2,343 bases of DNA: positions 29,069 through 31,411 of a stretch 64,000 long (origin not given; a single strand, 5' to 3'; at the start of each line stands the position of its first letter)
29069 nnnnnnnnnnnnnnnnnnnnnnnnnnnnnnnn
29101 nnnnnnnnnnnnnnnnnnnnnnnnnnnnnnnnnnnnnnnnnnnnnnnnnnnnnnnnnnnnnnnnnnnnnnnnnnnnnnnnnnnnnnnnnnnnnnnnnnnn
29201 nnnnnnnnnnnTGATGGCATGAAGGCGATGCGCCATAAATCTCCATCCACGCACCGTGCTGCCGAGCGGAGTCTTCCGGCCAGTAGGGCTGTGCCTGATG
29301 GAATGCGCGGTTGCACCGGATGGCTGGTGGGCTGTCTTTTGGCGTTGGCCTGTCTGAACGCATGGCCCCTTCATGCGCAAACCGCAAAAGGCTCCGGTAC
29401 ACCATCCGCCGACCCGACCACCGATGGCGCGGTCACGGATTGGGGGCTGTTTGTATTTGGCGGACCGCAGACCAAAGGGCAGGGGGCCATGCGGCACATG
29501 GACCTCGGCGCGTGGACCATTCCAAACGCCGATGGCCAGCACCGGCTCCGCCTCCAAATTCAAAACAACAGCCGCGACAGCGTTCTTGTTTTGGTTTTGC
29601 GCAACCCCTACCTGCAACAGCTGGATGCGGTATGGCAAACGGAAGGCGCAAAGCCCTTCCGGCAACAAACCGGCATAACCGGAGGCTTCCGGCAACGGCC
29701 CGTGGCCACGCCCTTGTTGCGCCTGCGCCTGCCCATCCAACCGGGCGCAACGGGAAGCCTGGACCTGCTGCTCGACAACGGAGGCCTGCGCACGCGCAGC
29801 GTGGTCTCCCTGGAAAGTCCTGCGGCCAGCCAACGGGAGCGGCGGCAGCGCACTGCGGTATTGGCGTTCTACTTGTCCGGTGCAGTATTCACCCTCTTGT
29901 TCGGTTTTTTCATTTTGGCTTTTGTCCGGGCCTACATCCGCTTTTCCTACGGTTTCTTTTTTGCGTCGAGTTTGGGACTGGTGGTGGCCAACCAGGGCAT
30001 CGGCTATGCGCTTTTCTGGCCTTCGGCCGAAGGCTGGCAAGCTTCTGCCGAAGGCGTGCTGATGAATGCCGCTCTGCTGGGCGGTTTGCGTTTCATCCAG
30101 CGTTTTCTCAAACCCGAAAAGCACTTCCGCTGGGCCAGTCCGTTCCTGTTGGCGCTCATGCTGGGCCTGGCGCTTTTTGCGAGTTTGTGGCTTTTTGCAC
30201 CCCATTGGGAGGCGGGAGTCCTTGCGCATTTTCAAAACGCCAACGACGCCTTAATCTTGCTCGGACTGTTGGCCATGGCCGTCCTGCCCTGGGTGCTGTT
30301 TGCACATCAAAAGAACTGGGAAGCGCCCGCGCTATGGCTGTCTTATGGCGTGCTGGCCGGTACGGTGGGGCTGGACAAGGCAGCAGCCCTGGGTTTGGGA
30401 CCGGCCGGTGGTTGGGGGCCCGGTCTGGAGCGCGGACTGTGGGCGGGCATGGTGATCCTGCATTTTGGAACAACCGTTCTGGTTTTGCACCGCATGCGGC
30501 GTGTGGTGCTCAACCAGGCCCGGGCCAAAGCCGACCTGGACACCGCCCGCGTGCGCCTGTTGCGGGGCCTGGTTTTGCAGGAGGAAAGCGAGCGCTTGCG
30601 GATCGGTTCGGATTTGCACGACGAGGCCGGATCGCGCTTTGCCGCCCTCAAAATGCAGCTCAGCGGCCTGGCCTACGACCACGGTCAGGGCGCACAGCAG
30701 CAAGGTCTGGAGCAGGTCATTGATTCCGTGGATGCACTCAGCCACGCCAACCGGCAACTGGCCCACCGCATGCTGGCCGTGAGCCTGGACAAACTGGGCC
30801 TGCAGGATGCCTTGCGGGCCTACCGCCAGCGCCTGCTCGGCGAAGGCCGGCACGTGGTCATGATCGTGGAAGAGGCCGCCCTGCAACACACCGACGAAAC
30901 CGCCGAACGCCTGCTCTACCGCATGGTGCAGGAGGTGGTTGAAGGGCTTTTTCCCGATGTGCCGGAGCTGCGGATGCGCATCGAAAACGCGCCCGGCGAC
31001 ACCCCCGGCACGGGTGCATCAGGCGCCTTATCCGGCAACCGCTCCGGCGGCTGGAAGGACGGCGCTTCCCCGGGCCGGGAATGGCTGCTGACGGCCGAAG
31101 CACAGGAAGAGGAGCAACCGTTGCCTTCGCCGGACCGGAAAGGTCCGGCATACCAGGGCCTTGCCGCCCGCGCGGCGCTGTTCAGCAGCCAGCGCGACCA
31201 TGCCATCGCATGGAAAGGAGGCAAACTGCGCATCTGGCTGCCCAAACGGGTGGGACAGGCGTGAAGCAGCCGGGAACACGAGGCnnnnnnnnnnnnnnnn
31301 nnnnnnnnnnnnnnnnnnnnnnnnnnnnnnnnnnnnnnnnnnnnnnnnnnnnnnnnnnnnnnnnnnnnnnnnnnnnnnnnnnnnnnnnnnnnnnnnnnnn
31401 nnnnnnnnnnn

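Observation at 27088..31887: Two tandem sensor kinases, one missing the phospho-accepting His and the other missing the ATP-binding motifs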

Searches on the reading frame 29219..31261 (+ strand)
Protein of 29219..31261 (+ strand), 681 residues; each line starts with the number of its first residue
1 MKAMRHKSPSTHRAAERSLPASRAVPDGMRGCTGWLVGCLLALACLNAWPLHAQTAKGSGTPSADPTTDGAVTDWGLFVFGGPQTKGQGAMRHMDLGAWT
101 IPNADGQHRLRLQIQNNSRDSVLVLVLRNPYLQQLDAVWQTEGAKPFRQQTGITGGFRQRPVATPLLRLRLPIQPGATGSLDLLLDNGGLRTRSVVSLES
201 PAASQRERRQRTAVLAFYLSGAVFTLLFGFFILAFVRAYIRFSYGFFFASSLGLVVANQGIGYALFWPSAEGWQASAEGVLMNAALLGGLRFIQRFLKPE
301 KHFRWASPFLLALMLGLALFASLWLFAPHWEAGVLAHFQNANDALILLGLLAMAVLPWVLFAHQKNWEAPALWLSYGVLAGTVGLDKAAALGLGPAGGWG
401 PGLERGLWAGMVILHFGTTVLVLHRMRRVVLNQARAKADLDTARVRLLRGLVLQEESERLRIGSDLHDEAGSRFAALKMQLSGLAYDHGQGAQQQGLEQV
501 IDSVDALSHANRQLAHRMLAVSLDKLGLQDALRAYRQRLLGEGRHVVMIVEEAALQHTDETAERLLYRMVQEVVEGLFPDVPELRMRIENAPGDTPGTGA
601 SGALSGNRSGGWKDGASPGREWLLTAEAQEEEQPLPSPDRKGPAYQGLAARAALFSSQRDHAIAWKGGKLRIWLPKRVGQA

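Call 7: search_protein_families(library=pfam, proteins=[window:29219-31261:+], max_evalue=1)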
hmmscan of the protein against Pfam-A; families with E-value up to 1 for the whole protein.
window:29219-31261:+ (681 aa): 3 families
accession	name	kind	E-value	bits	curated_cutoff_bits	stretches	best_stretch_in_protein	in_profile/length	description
PF07695.17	7TMR-DISM_7TM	-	4.3e-11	43.6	29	1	213-397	3-180/205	7TM diverse intracellular signalling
PF07730.19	HisKA_3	-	1.1e-06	29.5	24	1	458-518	1-63/68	Histidine kinase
PF07696.17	7TMR-DISMED2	-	0.0002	21.8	22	1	110-178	46-115/136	7TMR-DISM extracellular 2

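Call 8: search_protein_families(library=ncbifam, proteins=[window:29219-31261:+], max_evalue=1)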
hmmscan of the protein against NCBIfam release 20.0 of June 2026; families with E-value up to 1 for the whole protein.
window:29219-31261:+ (681 aa): 3 families
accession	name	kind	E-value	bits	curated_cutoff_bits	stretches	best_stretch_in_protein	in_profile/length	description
NF052443.1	SensHisKinMctS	equivalog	2.4e-07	29.5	700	1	440-575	232-369/457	two-component system sensor histidine kinase MctS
NF008649.0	PRK11644.1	equivalog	3.4e-06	26.1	408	1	439-575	285-422/499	signal transduction histidine-protein kinase/phosphatase UhpB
NF052531.1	Strep_LiaS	equivalog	0.00045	19.6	450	1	456-574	130-249/328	envelope stress sensor histidine kinase LiaS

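Call 14: find_homologous_proteins(query=window:29219-31261:+)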
Query window:29219-31261:+ (681 aa): 6 proteins with E <= 0.001 among 8000 candidates.
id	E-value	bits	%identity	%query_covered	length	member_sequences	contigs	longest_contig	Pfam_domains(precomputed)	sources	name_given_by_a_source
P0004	0.0e+0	1445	98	96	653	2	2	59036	PF07730.20,PF07695.18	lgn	-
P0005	6.6e-246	836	67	86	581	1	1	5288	PF07696.18,PF07730.20,PF07695.18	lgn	-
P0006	1.0e-178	614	69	62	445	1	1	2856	PF07730.20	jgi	jgi:signal transduction histidine kinase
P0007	3.1e-102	362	39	82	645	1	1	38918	PF07696.18,PF07730.20,PF07695.18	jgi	jgi:signal transduction histidine kinase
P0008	2.7e-63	233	38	59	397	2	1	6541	PF07730.20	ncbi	ncbi:MAG: signal transduction histidine kinase, partial [Limisphaerales bacterium]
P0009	6.3e-7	47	25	63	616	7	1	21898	PF07696.18,PF07730.20,PF07695.18,PF02518.32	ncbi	ncbi:MAG: 7TM diverse intracellular signaling domain-containing protein [Altererythrobacter sp.]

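Call 17: find_encoding_contigs(protein=P0007, flank=10000, max_places=4)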
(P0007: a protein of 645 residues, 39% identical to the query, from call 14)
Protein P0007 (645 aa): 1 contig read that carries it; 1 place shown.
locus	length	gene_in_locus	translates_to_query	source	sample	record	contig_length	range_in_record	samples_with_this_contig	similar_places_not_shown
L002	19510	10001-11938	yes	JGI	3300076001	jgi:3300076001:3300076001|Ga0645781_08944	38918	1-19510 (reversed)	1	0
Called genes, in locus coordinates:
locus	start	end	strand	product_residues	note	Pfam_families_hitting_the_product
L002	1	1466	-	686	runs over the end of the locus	PF09913:DUF2142, PF13231:PMT_2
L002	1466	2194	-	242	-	PF00970:FAD_binding_6, PF00175:NAD_binding_1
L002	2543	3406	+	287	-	PF01618:MotA_ExbB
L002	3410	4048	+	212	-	PF02472:ExbD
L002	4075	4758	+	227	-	PF02472:ExbD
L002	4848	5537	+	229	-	PF03544:TonB_C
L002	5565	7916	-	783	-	PF13620:CarboxypepD_reg, PF13715:CarbopepD_reg_2, PF07715:Plug, PF00593:TonB_dep_Rec_b-barrel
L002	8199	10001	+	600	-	PF07696:7TMR-DISMED2, PF02518:HATPase_c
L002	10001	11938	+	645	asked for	PF07696:7TMR-DISMED2, PF07695:7TMR-DISM_7TM, PF07730:HisKA_3 (weak)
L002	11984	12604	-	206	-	PF00072:Response_reg, PF00196:GerE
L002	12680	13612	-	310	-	PF14371:DUF4412 (weak)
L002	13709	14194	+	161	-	-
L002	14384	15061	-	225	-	PF03461:TRCF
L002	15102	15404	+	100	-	-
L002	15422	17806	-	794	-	PF17757:UvrB_inter, PF02559:CarD_TRCF_RID, PF04851:ResIII (weak), PF00270:DEAD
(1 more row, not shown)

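Call 18: find_encoding_contigs(protein=P0008, flank=10000, max_places=4)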
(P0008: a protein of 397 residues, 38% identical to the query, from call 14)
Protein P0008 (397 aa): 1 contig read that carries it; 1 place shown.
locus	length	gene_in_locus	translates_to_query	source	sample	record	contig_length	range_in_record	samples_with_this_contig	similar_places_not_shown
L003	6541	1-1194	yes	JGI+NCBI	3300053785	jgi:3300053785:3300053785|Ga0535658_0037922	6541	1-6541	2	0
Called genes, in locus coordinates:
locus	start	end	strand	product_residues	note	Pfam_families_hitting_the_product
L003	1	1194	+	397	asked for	PF07730:HisKA_3 (faint)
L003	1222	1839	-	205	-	PF00072:Response_reg, PF00196:GerE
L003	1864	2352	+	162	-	-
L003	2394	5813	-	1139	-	PF17757:UvrB_inter, PF02559:CarD_TRCF_RID, PF00270:DEAD, PF04851:ResIII, PF00271:Helicase_C, PF03461:TRCF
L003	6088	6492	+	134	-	-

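Call 21: find_related_loci(query=A3, collection=genome_contigs, flank=6000)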
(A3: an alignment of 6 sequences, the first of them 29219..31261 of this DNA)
Query A3 (681 aa) in genome_contigs; peptide patterns used: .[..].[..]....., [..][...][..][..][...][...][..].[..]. (x = any residue, [..] = any of these).
112 stretches matched a pattern; 14 encode a relative of the query (tblastn E <= 1e-3); 14 distinct loci.
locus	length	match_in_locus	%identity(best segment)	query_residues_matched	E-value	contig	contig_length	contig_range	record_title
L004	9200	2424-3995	40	128-681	9e-115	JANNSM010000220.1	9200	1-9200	MAG: Bacteroidota bacterium isolate SOY_31_metabat_213 SOY_31_k141_1009911, whole genome shotgun sequence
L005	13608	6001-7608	41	114-678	8e-114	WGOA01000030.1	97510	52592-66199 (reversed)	MAG: Bacteroidetes bacterium isolate RI_103 c_000000006009, whole genome shotgun sequence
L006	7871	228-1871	40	102-678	3e-111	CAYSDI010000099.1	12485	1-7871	MAG TPA_asm: uncultured Chitinophagales bacterium isolate SRP128246_co1_364 genome assembly, contig: NODE_12083_length_1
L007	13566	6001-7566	38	127-678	4e-103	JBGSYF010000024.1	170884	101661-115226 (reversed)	MAG: Chitinophagales bacterium isolate JTS-RE84 k141_10819438, whole genome shotgun sequence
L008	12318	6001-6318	31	407-518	5e-10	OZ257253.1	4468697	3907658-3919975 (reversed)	MAG: Sediminibacterium sp. isolate 658cf594-4940-4eb5-991f-e3fd0e84b64a genome assembly, chromosome: 1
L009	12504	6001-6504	28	409-579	2e-9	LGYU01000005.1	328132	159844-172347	Chitinophagaceae bacterium PMP191F 191F_contig_5, whole genome shotgun sequence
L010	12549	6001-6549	28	409-589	4e-8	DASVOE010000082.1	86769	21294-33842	MAG TPA_asm: Chitinophagaceae bacterium isolate SMAG_U3145 k141_487601, whole genome shotgun sequence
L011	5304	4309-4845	29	409-588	5e-8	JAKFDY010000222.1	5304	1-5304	MAG: Lacibacter sp. isolate LC059 contig-124_17707, whole genome shotgun sequence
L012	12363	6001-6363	28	410-532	2e-7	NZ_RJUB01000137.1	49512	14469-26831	Ferruginibacter sp. HRS2-29 jcf7180000032159, whole genome shotgun sequence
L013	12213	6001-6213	35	409-479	2e-6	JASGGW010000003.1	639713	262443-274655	MAG: Ferruginibacter sp. isolate 5N108 JMF-2111-06-0005.ont.bin.108_2, whole genome shotgun sequence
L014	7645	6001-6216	32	447-518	4e-6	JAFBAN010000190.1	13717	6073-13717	MAG: Chitinophagaceae bacterium isolate CP_BM_RX_R9_32 BM_RX_R9_k147_1967623, whole genome shotgun sequence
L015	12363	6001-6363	28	409-532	5e-6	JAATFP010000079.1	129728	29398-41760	MAG: Chitinophagales bacterium isolate bin_231 k141_1111648, whole genome shotgun sequence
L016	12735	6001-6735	26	340-574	1e-5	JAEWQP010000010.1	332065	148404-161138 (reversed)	MAG: Verrucomicrobia bacterium isolate OH_SBrB_25 k127_189382, whole genome shotgun sequence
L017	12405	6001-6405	30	455-589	9e-5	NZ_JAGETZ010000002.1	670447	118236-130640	Hymenobacter negativus strain BT442 NODE_2_length_670447_cov_14.801883, whole genome shotgun sequence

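Call 47: search_protein_representatives(alignment_id=A5)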
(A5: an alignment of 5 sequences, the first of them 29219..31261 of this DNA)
Query: 5 sequences, 564 profile positions. Proteins with E-value up to 0.001 (for the whole library): 31409; up to 1e-10: 3361; up to 1e-30: 41. The best 150 are listed.
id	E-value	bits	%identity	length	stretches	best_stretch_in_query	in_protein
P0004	0.0e+00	1009.8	-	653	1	3-564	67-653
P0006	7.3e-229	777.9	-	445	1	140-564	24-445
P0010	1.4e-196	671.4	-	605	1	14-563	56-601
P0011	1.2e-194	665.0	-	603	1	7-563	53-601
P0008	1.1e-187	641.9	-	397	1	179-564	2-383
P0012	5.8e-187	639.5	-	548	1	32-563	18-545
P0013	1.3e-150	519.6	-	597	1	15-563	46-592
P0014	2.9e-147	508.5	-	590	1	25-558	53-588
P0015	1.9e-112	393.6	-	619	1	8-560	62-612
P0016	9.3e-55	203.1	-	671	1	15-501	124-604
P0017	8.6e-47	176.8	-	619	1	13-508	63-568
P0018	6.7e-45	170.6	-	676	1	17-493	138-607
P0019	2.5e-44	168.7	-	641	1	17-538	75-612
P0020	6.9e-42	160.6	-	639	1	9-539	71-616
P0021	4.1e-41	158.1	-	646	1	17-512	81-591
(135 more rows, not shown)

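Call 48: search_protein_families(library=pfam, proteins=[P0010, P0011, P0012, P0013, P0014, P0015, P0016, P0017, P0018, P0019], max_evalue=0.01)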
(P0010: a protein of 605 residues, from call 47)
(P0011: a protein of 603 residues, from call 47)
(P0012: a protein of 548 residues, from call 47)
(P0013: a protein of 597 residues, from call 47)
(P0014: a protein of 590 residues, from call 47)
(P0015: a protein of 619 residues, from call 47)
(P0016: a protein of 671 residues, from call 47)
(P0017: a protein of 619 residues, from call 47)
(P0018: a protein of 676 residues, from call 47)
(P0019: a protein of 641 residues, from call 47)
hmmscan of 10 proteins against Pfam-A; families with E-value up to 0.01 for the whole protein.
P0010 (605 aa): 3 families
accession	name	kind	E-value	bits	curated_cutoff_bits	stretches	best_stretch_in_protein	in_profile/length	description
PF07695.17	7TMR-DISM_7TM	-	2.5e-15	57.4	29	1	167-371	6-202/205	7TM diverse intracellular signalling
PF07696.17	7TMR-DISMED2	-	5.6e-08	33.3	22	1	37-139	22-125/136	7TMR-DISM extracellular 2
PF07730.19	HisKA_3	-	1.2e-06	29.4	24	1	406-467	1-64/68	Histidine kinase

P0011 (603 aa): 3 families
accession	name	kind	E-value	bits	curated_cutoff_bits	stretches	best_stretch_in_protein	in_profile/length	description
PF07695.17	7TMR-DISM_7TM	-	4.3e-09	37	29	1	164-335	2-168/205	7TM diverse intracellular signalling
PF07730.19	HisKA_3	-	1.4e-05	26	24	1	406-467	1-64/68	Histidine kinase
PF07696.17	7TMR-DISMED2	-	0.0003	21.2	22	1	66-138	50-123/136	7TMR-DISM extracellular 2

P0012 (548 aa): 3 families
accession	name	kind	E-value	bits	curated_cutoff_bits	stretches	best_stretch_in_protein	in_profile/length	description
PF07695.17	7TMR-DISM_7TM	-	3.6e-10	40.6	29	1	106-312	2-201/205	7TM diverse intracellular signalling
PF07730.19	HisKA_3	-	2.3e-06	28.5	24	1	349-410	1-64/68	Histidine kinase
PF07696.17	7TMR-DISMED2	-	0.0026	18.2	22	1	10-82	53-125/136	7TMR-DISM extracellular 2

P0013 (597 aa): 3 families
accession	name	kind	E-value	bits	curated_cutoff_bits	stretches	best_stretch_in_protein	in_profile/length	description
PF07695.17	7TMR-DISM_7TM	-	5e-18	66.2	29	1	157-364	5-205/205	7TM diverse intracellular signalling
PF07730.19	HisKA_3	-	4.6e-07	30.7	24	1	397-455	1-61/68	Histidine kinase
PF07696.17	7TMR-DISMED2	-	1.4e-05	25.5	22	1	21-141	15-135/136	7TMR-DISM extracellular 2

P0014 (590 aa): 2 families
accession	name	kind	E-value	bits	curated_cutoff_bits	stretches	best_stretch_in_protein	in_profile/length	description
PF07695.17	7TMR-DISM_7TM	-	1.9e-15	57.8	29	1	151-359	2-199/205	7TM diverse intracellular signalling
PF07730.19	HisKA_3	-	1.8e-07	32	24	1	398-459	1-64/68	Histidine kinase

P0015 (619 aa): 2 families
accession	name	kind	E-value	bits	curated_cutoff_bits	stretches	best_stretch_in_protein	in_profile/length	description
PF07695.17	7TMR-DISM_7TM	-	2.1e-09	38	29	1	176-362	4-181/205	7TM diverse intracellular signalling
PF07730.19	HisKA_3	-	5.1e-06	27.4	24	1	417-467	1-51/68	Histidine kinase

P0016 (671 aa): 3 families
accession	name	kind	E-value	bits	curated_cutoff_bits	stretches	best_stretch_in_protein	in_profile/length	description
PF07696.17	7TMR-DISMED2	-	6.9e-14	52.4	22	1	102-219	21-136/136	7TMR-DISM extracellular 2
PF07695.17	7TMR-DISM_7TM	-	3.2e-13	50.5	29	1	232-436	3-200/205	7TM diverse intracellular signalling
PF02518.31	HATPase_c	-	6.2e-10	39.9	26.4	1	575-663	4-110/111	Histidine kinase-, DNA gyrase B-, and HSP90-like ATPase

P0017 (619 aa): 4 families
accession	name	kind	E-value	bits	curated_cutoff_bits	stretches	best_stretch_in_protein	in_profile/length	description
PF07696.17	7TMR-DISMED2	-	1.2e-14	54.9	22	1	48-168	26-136/136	7TMR-DISM extracellular 2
PF07695.17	7TMR-DISM_7TM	-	1e-13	52.1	29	1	181-377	3-192/205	7TM diverse intracellular signalling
PF02518.31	HATPase_c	-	1.5e-09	38.7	26.4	1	532-617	6-109/111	Histidine kinase-, DNA gyrase B-, and HSP90-like ATPase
PF13581.12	HATPase_c_2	-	0.0015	19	27.4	1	539-594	39-111/127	Histidine kinase-like ATPase domain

P0018 (676 aa): 4 families
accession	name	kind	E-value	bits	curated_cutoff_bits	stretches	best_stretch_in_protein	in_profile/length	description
PF07695.17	7TMR-DISM_7TM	-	2.7e-12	47.5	29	1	244-450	4-203/205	7TM diverse intracellular signalling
PF07696.17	7TMR-DISMED2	-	5.4e-11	43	22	1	126-229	33-135/136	7TMR-DISM extracellular 2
PF02518.31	HATPase_c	-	1.3e-09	38.9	26.4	1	587-674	5-110/111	Histidine kinase-, DNA gyrase B-, and HSP90-like ATPase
PF13581.12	HATPase_c_2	-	0.0043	17.5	27.4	1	596-651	40-112/127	Histidine kinase-like ATPase domain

P0019 (641 aa): 7 families
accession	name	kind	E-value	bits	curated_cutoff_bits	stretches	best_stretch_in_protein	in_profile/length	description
PF07696.17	7TMR-DISMED2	-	3.9e-27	95.3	22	1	31-167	1-136/136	7TMR-DISM extracellular 2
PF02518.31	HATPase_c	-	7.3e-17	62.3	26.4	1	545-634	4-109/111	Histidine kinase-, DNA gyrase B-, and HSP90-like ATPase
PF07730.19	HisKA_3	-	5.1e-13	49.8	24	1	438-501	1-66/68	Histidine kinase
PF07695.17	7TMR-DISM_7TM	-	1.2e-10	42.1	29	1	193-366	16-181/205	7TM diverse intracellular signalling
PF13581.12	HATPase_c_2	-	7.6e-06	26.4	27.4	1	536-602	21-102/127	Histidine kinase-like ATPase domain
PF14501.12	HATPase_c_5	-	1e-05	25.8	22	1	545-623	4-93/102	GHKL domain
PF13589.12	HATPase_c_3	-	1.7e-05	25.3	25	1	549-604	5-60/137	Histidine kinase-, DNA gyrase B-, and HSP90-like ATPase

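Call 70: find_encoding_contigs(protein=P0017, flank=8000, max_places=3)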
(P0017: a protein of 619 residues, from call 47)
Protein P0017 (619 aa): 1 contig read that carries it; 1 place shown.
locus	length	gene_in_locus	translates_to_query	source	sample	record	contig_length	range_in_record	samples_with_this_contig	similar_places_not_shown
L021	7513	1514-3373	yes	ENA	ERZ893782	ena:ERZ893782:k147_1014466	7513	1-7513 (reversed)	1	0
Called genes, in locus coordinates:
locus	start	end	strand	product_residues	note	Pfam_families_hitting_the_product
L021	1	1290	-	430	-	?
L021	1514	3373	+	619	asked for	PF07696:7TMR-DISMED2, PF07695:7TMR-DISM_7TM, PF02518:HATPase_c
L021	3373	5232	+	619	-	PF07695:7TMR-DISM_7TM, PF07730:HisKA_3 (weak)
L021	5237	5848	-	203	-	PF00072:Response_reg, PF00196:GerE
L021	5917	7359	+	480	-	PF17757:UvrB_inter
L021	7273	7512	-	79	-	?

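Call 71: find_encoding_contigs(protein=P0015, flank=8000, max_places=3)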
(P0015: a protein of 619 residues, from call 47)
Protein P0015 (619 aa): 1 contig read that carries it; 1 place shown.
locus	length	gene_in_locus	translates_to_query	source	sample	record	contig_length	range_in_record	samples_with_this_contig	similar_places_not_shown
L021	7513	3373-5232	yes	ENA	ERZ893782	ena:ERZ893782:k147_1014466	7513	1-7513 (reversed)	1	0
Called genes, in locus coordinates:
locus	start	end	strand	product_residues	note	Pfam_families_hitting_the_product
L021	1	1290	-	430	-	?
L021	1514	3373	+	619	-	PF07696:7TMR-DISMED2, PF07695:7TMR-DISM_7TM, PF02518:HATPase_c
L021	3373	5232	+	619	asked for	PF07695:7TMR-DISM_7TM, PF07730:HisKA_3 (weak)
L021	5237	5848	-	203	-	PF00072:Response_reg, PF00196:GerE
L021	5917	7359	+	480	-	PF17757:UvrB_inter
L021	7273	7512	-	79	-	?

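Call 72: find_encoding_contigs(protein=P0016, flank=8000, max_places=3)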
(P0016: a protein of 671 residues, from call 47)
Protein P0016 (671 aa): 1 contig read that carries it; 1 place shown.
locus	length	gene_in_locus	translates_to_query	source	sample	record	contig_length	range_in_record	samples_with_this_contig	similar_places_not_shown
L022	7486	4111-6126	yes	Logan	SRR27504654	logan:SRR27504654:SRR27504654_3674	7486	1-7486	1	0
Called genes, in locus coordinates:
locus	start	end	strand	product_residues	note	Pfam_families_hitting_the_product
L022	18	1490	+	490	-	PF13424:TPR_12 (faint)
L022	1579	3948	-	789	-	PF13620:CarboxypepD_reg, PF13715:CarbopepD_reg_2, PF07715:Plug, PF00593:TonB_dep_Rec_b-barrel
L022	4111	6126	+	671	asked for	PF07696:7TMR-DISMED2, PF07695:7TMR-DISM_7TM, PF02518:HATPase_c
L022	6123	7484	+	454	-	?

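Call 73: find_encoding_contigs(protein=P0018, flank=8000, max_places=3)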
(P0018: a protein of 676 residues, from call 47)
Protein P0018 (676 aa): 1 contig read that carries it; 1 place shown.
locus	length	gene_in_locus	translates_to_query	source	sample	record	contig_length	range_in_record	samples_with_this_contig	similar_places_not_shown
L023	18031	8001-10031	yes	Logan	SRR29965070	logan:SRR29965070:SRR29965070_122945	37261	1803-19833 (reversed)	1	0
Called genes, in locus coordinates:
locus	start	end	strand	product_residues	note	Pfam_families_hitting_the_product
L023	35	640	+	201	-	PF00903:Glyoxalase (weak)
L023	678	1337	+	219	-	PF13561:adh_short_C2, PF00106:adh_short, PF23441:SDR (weak)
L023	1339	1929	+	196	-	-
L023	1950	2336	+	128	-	-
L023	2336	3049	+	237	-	PF11967:RecO_N, PF02565:RecO_C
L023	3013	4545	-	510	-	PF13231:PMT_2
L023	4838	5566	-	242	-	PF00970:FAD_binding_6, PF00175:NAD_binding_1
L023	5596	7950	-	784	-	PF13620:CarboxypepD_reg, PF13715:CarbopepD_reg_2, PF07715:Plug, PF00593:TonB_dep_Rec_b-barrel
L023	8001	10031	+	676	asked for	PF07696:7TMR-DISMED2, PF07695:7TMR-DISM_7TM, PF02518:HATPase_c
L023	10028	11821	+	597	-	PF07696:7TMR-DISMED2 (faint), PF07695:7TMR-DISM_7TM, PF07730:HisKA_3 (weak)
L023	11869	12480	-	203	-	PF00072:Response_reg, PF00196:GerE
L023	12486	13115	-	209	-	-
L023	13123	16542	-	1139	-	PF17757:UvrB_inter, PF02559:CarD_TRCF_RID, PF00270:DEAD, PF04851:ResIII, PF00271:Helicase_C, PF03461:TRCF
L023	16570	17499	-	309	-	PF19420:DDAH_eukar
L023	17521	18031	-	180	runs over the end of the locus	PF03364:Polyketide_cyc (weak)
